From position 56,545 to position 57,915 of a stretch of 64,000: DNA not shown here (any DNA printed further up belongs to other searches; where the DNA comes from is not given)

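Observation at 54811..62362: Translationally chained seven-gene operon mixing nucleoside salvage, phosphate transport and three unknown proteins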

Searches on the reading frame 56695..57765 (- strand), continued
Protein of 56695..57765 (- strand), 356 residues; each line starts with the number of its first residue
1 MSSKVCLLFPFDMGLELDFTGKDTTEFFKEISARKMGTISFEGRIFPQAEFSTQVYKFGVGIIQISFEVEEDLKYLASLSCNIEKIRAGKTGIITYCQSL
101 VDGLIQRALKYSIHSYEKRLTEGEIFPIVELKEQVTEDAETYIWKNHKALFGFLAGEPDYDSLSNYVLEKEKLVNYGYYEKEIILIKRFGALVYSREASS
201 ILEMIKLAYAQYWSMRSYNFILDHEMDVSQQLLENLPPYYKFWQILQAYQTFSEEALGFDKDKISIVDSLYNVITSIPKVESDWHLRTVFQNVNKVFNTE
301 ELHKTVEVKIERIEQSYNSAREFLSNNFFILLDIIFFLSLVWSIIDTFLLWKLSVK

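Call 49: find_encoding_contigs(protein=P0435, flank=6000, max_places=1)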
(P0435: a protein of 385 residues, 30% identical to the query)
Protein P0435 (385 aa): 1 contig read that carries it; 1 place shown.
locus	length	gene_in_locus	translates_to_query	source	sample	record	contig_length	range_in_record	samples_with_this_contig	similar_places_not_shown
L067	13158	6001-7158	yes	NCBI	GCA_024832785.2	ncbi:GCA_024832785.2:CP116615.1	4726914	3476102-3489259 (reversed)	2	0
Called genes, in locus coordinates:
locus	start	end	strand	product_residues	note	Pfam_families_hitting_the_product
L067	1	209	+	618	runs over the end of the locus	PF02518:HATPase_c (faint), PF13589:HATPase_c_3, PF00183:HSP90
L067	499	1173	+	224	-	PF06439:3keto-disac_hyd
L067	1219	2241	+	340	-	PF06439:3keto-disac_hyd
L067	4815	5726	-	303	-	PF08668:HDOD, PF01966:HD (faint)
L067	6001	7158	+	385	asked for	PF27233:MJ0711_N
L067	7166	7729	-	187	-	PF07963:N_methyl (weak)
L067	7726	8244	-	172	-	-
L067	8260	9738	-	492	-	PF00083:Sugar_tr, PF07690:MFS_1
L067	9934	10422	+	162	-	PF13188:PAS_8 (faint), PF08448:PAS_4 (faint)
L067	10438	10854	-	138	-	PF02472:ExbD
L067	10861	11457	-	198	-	PF01618:MotA_ExbB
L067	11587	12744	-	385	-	-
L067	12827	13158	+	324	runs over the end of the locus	PF01261:AP_endonuc_2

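Call 50: find_encoding_contigs(protein=P0358, flank=6000, max_places=1)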
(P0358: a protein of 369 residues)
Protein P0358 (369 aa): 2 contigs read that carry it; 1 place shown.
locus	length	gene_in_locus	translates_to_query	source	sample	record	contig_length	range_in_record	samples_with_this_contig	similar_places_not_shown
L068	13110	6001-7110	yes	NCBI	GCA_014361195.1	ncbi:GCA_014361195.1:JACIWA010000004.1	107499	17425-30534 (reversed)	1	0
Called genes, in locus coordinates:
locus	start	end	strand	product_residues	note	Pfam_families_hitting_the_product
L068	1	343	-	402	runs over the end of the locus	PF09861:Lar_N, PF21113:LarA_C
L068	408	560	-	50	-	PF01020:Ribosomal_L40e (weak)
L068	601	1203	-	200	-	PF00318:Ribosomal_S2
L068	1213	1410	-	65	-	PF01192:RNA_pol_Rpb6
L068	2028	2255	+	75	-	-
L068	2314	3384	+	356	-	PF00091:Tubulin, PF12327:FtsZ_C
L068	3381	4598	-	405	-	PF00753:Lactamase_B, PF16661:Lactamase_B_6 (weak), PF10996:Beta-Casp, PF07521:RMMBL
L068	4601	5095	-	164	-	PF09824:ArsR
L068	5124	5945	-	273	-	PF00892:EamA, PF03151:TPT (weak), PF00892:EamA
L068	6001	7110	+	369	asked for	PF27233:MJ0711_N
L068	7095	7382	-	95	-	PF02001:DUF134, PF08281:Sigma70_r4_2 (faint)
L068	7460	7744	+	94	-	PF17253:DUF5320 (weak)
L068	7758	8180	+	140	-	PF02579:Nitro_FeMo-Co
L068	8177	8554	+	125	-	PF02579:Nitro_FeMo-Co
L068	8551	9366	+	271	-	PF01656:CbiA, PF10609:ParA (faint), PF13614:AAA_31 (faint), PF00037:Fer4 (faint), PF12837:Fer4_6 (faint), PF14697:Fer4_21 (weak)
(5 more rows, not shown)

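Call 51: find_encoding_contigs(protein=P0274, flank=6000, max_places=1)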
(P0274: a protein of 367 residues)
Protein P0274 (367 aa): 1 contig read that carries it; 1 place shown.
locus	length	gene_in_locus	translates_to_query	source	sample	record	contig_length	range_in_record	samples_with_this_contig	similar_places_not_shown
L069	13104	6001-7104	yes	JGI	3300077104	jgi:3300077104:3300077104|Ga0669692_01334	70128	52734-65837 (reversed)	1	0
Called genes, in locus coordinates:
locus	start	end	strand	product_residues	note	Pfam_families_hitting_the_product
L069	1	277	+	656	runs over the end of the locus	-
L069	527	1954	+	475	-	PF01523:PmbA_TldD_1st, PF19290:PmbA_TldD_2nd, PF19289:PmbA_TldD_3rd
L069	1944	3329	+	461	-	PF19290:PmbA_TldD_2nd, PF19289:PmbA_TldD_3rd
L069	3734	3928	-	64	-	-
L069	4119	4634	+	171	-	PF04173:DoxD, PF07681:DoxX (weak)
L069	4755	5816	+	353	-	PF01946:Thi4 (faint), PF01134:GIDA (faint), PF03486:HI0933_like (faint), PF07992:Pyr_redox_2, PF13434:Lys_Orn_oxgnase (faint), PF13738:Pyr_redox_3, PF00070:Pyr_redox (weak)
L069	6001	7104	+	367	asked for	PF27233:MJ0711_N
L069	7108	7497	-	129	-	PF01201:Ribosomal_S8e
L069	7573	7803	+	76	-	PF01423:LSM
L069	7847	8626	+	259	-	-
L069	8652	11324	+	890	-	PF04151:PPC (weak)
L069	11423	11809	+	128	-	-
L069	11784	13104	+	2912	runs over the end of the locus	PF07691:PA14, PF13620:CarboxypepD_reg (weak)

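Call 52: find_encoding_contigs(protein=P0400, flank=6000, max_places=1)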
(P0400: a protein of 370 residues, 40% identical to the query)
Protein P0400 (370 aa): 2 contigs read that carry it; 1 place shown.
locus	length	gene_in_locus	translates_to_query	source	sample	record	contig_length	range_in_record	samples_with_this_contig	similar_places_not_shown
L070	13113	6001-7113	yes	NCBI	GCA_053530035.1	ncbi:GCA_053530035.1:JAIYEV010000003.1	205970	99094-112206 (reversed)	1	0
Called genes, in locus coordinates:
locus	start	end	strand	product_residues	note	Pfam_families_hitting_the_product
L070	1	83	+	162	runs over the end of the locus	-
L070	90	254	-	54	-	-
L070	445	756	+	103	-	-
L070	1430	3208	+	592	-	PF01850:PIN, PF00013:KH_1 (faint), PF20720:nSTAND3 (weak)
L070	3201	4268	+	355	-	-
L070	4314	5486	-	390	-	-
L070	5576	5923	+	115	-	-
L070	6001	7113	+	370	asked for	PF27233:MJ0711_N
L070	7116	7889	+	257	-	PF01261:AP_endonuc_2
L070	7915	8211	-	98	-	PF04073:tRNA_edit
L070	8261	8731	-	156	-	PF00583:Acetyltransf_1, PF13673:Acetyltransf_10, PF13508:Acetyltransf_7, PF08445:FR47 (weak)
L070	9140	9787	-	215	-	PF00702:Hydrolase, PF13419:HAD_2, PF13242:Hydrolase_like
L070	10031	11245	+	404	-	PF01676:Metalloenzyme, PF10143:PhosphMutase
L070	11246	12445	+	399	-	PF00291:PALP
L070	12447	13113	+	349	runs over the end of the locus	PF18093:Trm5_N, PF13847:Methyltransf_31 (faint), PF25133:TYW2_N_2, PF06325:PrmA (weak), PF02475:TRM5-TYW2_MTfase, PF09445:Methyltransf_15 (weak)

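Call 65: search_protein_families(library=pfam, proteins=[L028:8208-9065:+, L028:9350-9712:+, L028:11502-12992:+, L028:6464-7954:+, L010:1187-3589:+], max_evalue=0.01)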
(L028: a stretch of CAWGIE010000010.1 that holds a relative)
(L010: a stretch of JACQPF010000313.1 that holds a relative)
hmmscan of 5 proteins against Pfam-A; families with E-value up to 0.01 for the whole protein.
L028:8208-9065:+ (285 aa): 2 families
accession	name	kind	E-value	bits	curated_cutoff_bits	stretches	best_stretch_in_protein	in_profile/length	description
PF08211.18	dCMP_cyt_deam_2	-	8.3e-38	130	25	1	139-261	2-130/130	Cytidine and deoxycytidylate deaminase zinc-binding region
PF00383.29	dCMP_cyt_deam_1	-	1.3e-11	44.8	25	1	41-120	14-93/102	Cytidine and deoxycytidylate deaminase zinc-binding region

L028:9350-9712:+ (120 aa): 7 families
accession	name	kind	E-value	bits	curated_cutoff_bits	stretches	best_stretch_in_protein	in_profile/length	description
PF13202.12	EF-hand_5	-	2.5e-11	42.9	25.9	2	83-104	1-22/25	EF hand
PF00036.39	EF-hand_1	-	1.2e-09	37.5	25.4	2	83-106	2-25/29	EF hand domain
PF13405.12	EF-hand_6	-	1.7e-08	33.9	25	1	54-75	6-27/30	EF-hand domain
PF13499.12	EF-hand_7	-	1e-07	32.6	30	1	54-106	8-65/67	EF-hand domain pair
PF13833.12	EF-hand_8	-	0.00027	21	28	0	87-103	31-47/54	EF-hand domain pair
PF10591.15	SPARC_Ca_bdg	-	0.0039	17.9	22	1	50-103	56-110/113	Secreted protein acidic and rich in cysteine Ca binding region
PF09851.14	SHOCT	-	0.0084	16.3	27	0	61-71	11-21/28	Short C-terminal domain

L028:11502-12992:+ (496 aa): 11 families
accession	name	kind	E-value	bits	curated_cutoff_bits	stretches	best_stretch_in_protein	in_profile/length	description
PF12836.13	HHH_3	-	3.5e-21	75.5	27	1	431-492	4-65/65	Helix-hairpin-helix motif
PF00753.33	Lactamase_B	-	9.6e-15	55.5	22.7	1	153-349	2-195/196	Metallo-beta-lactamase superfamily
PF00633.29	HHH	-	1.9e-10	40.5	24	1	435-460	5-30/30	Helix-hairpin-helix motif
PF14520.12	HHH_5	-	9.4e-06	26.5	27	0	438-459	32-53/57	Helix-hairpin-helix domain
PF12706.13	Lactamase_B_2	-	6.1e-05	23.1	27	1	170-304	3-147/200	Beta-lactamase superfamily domain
PF14716.13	HHH_8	-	0.00021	22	30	0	462-493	39-70/73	Helix-hairpin-helix domain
PF16661.11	Lactamase_B_6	-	0.00051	19.9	27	1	168-217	7-58/193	Metallo-beta-lactamase superfamily domain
PF25281.1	MBL_MAP1B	-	0.0012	18.4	37.6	1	154-218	28-88/279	MAP1B MBL-like domain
PF11798.14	IMS_HHH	-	0.002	18.7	24.4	0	472-490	12-30/32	IMS family HHH motif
PF12826.13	HHH_2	-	0.0028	18.2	27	0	435-460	29-54/64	Helix-hairpin-helix motif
PF03934.19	T2SSK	-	0.007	17.1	24.2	0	433-479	1-47/63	Type II secretion system (T2SS), protein K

L028:6464-7954:+ (496 aa): 10 families
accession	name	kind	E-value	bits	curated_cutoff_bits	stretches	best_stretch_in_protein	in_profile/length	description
PF13424.12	TPR_12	-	6.4e-14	52.3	30.1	2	254-320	4-72/77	Tetratricopeptide repeat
PF13428.12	TPR_14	-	9.1e-07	29.4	23.5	0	256-289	4-37/44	Tetratricopeptide repeat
PF07719.23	TPR_2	-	2.3e-06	27.7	27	0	256-283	4-31/34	Tetratricopeptide repeat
PF13176.12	TPR_7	-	8.7e-06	25.9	27.9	0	255-284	1-30/36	Tetratricopeptide repeat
PF17874.7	TPR_MalT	-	1.2e-05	25.2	45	1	192-324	173-311/336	MalT-like TPR region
PF14559.12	TPR_19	-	0.00024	21.8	25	1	231-281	2-53/68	Tetratricopeptide repeat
PF13181.12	TPR_8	-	0.00092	19.6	25.7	0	254-283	2-31/34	Tetratricopeptide repeat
PF22883.1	Consortin_N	-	0.0024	18.2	27.7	0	225-252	11-37/52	Consortin, N-terminal domain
PF10602.15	RPN7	-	0.0029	17.8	29.6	0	384-453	14-80/174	26S proteasome subunit RPN7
PF14938.12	SNAP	-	0.0051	16.8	25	1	266-405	48-187/282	Soluble NSF attachment protein, SNAP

L010:1187-3589:+ (800 aa): 3 families
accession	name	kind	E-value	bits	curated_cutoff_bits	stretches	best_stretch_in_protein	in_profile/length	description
PF02518.31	HATPase_c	-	2.6e-19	70.1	26.4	1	687-795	1-110/111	Histidine kinase-, DNA gyrase B-, and HSP90-like ATPase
PF06013.18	WXG100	-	0.00046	20.9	27.3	0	449-526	8-82/86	Proteins of 100 residues with WXG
PF05478.16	Prominin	-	0.00098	17.8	34.3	1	413-559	225-373/799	Prominin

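Call 69: search_protein_families(library=pfam, alignment_id=A4, max_evalue=10)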
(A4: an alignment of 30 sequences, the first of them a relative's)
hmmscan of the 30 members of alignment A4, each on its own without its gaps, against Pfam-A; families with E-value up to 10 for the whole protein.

A. member 1, P0274 (367 aa): 2 families
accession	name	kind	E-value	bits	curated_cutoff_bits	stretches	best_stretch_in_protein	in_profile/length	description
PF07660.19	STN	-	0.13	12.6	28.4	1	24-52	25-52/52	Secretin and TonB N terminus short domain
PF25782.1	TPR_CAND1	-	0.16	12.6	32.8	0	286-325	80-119/126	CAND1-like, TPR repeats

B. families by the number of members that match (of 30 scanned): 35 families (the first 25 are shown)
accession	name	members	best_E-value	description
PF20467.3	MmeI_C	2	0.1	MmeI, C-terminal domain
PF02582.19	DUF155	1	0.0017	RMND1/Sif2-Sif3/Mrx10, DUF155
PF12673.12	SipL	1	0.0055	SipL, SPOCS domain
PF05192.23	MutS_III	1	0.029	MutS domain III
PF23404.1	FAZ1_C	1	0.034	FAZ1, C-terminal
PF13315.11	DUF4085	1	0.039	Protein of unknown function (DUF4085)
PF17934.6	TetR_C_26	1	0.039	Tetracyclin repressor-like, C-terminal domain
PF06815.18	RVT_connect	1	0.05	Reverse transcriptase connection domain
PF02899.23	Phage_int_SAM_1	1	0.05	Phage integrase, N-terminal SAM-like domain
PF17826.7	DUF5588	1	0.061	Family of unknown function (DUF5588)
PF10548.14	P22_AR_C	1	0.069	P22AR C-terminal domain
PF00531.28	Death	1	0.073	Death domain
PF06395.16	CDC24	1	0.075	CDC24 Calponin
PF08700.17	VPS51_Exo84_N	1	0.08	Vps51/EXO84/COG1 N-terminal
PF13921.12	Myb_DNA-bind_6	1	0.09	Myb-like DNA-binding domain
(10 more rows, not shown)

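Call 70: search_solved_structures(query=A4, max_evalue=10, show_alignments=1)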
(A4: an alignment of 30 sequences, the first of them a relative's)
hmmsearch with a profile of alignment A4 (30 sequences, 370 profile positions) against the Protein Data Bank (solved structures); distinct sequences matched with E-value up to 10: 0.
